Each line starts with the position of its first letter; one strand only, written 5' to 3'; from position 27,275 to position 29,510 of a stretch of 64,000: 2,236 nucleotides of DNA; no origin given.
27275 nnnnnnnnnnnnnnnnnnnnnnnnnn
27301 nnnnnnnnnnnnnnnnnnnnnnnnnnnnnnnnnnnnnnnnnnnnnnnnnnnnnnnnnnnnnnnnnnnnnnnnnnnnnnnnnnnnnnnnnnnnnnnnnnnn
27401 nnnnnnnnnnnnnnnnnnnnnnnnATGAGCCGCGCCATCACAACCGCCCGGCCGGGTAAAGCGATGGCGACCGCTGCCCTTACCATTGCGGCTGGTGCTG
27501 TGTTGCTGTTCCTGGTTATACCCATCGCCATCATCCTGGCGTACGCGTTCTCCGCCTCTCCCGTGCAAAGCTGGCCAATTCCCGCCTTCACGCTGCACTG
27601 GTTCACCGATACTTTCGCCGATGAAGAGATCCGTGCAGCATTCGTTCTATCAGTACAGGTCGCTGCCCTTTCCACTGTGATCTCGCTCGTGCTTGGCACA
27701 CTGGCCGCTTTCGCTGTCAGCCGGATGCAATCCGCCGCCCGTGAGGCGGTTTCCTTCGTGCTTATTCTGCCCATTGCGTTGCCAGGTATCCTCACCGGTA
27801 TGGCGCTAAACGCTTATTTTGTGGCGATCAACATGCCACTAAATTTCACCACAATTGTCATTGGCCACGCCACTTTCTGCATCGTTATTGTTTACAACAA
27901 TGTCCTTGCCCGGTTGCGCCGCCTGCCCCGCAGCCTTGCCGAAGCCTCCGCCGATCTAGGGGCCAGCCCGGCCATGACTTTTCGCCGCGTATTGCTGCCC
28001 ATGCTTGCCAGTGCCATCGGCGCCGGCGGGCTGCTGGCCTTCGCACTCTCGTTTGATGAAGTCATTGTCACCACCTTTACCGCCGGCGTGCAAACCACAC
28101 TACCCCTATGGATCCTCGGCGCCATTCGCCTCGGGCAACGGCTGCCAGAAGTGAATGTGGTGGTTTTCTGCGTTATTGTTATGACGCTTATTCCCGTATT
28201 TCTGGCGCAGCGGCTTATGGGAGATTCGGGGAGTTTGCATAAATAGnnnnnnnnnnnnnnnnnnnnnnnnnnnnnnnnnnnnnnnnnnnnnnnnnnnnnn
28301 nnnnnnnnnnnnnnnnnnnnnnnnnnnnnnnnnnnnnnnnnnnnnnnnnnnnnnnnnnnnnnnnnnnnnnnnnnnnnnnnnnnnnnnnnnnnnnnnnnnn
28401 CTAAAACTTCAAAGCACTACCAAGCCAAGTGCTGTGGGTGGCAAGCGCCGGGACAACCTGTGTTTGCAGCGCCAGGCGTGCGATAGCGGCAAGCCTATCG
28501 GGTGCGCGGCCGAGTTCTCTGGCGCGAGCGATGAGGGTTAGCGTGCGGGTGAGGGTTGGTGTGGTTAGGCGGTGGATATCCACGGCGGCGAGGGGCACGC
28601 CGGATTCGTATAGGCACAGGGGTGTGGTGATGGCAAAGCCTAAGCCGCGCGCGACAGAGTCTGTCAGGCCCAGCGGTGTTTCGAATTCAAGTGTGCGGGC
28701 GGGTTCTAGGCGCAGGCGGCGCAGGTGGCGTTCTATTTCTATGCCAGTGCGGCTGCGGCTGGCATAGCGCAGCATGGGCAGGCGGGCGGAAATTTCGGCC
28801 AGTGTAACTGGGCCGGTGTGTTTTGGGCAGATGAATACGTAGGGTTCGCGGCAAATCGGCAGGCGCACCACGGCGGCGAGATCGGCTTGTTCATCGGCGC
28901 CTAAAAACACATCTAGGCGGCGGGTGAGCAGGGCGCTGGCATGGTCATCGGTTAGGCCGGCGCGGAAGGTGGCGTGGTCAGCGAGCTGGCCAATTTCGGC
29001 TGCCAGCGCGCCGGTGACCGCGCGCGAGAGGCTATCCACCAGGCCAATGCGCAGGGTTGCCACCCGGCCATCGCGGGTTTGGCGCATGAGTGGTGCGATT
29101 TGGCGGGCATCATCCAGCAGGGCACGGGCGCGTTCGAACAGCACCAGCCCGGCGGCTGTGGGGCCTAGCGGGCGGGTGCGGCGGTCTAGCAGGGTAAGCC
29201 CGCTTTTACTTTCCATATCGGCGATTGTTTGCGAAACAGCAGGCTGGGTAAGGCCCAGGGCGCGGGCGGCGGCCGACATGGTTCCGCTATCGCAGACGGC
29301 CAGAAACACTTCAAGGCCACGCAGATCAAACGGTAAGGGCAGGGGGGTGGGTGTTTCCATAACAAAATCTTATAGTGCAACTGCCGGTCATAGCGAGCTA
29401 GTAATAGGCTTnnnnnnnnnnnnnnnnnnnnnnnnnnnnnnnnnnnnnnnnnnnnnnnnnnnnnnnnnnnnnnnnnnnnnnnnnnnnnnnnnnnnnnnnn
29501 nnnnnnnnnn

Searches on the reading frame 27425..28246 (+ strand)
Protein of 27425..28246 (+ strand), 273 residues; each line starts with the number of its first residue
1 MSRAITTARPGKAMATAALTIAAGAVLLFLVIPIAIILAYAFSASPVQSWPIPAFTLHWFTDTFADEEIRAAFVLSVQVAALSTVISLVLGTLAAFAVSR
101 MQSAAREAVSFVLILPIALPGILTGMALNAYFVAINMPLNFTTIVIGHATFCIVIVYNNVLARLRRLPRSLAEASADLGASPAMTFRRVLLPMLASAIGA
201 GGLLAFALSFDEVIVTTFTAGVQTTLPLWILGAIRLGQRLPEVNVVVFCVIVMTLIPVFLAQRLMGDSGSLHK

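Call 30: find_encoding_contigs(protein=window:27425-28246:+, flank=3000, max_places=8)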
Protein window:27425-28246:+ (273 aa): 1 contig read that carries it; 1 place shown.
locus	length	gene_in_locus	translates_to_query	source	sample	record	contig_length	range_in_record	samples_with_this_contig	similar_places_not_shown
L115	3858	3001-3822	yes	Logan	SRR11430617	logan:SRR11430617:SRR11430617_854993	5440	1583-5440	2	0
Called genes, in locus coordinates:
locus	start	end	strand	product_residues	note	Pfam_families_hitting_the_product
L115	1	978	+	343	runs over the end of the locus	PF00005:ABC_tran, PF08402:TOBE_2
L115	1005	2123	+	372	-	PF01547:SBP_bac_1, PF13416:SBP_bac_8, PF13343:SBP_bac_6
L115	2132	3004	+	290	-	PF00528:BPD_transp_1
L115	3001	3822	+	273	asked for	PF00528:BPD_transp_1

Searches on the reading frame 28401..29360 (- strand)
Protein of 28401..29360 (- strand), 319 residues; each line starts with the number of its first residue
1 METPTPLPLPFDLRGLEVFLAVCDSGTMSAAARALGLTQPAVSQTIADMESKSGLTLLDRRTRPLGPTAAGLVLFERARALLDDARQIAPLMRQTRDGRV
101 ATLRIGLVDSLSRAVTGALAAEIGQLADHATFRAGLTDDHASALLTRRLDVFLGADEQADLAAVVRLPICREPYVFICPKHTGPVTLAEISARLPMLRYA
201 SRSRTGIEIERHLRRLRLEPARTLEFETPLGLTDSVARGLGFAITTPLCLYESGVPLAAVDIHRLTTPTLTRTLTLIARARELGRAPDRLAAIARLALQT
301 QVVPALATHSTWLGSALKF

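Call 31: search_protein_families(library=pfam, proteins=[window:28401-29360:-])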
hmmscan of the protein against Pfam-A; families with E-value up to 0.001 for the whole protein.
window:28401-29360:- (319 aa): 3 families
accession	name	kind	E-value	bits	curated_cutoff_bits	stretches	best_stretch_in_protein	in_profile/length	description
PF00126.33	HTH_1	-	2.6e-19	69.3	26.6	1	13-71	1-59/60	Bacterial regulatory helix-turn-helix protein, lysR family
PF03466.25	LysR_substrate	-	5.1e-15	55.9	28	1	98-286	3-196/209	LysR substrate binding domain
PF12802.13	MarR_2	-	0.00098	19.7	27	0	27-51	22-46/61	MarR family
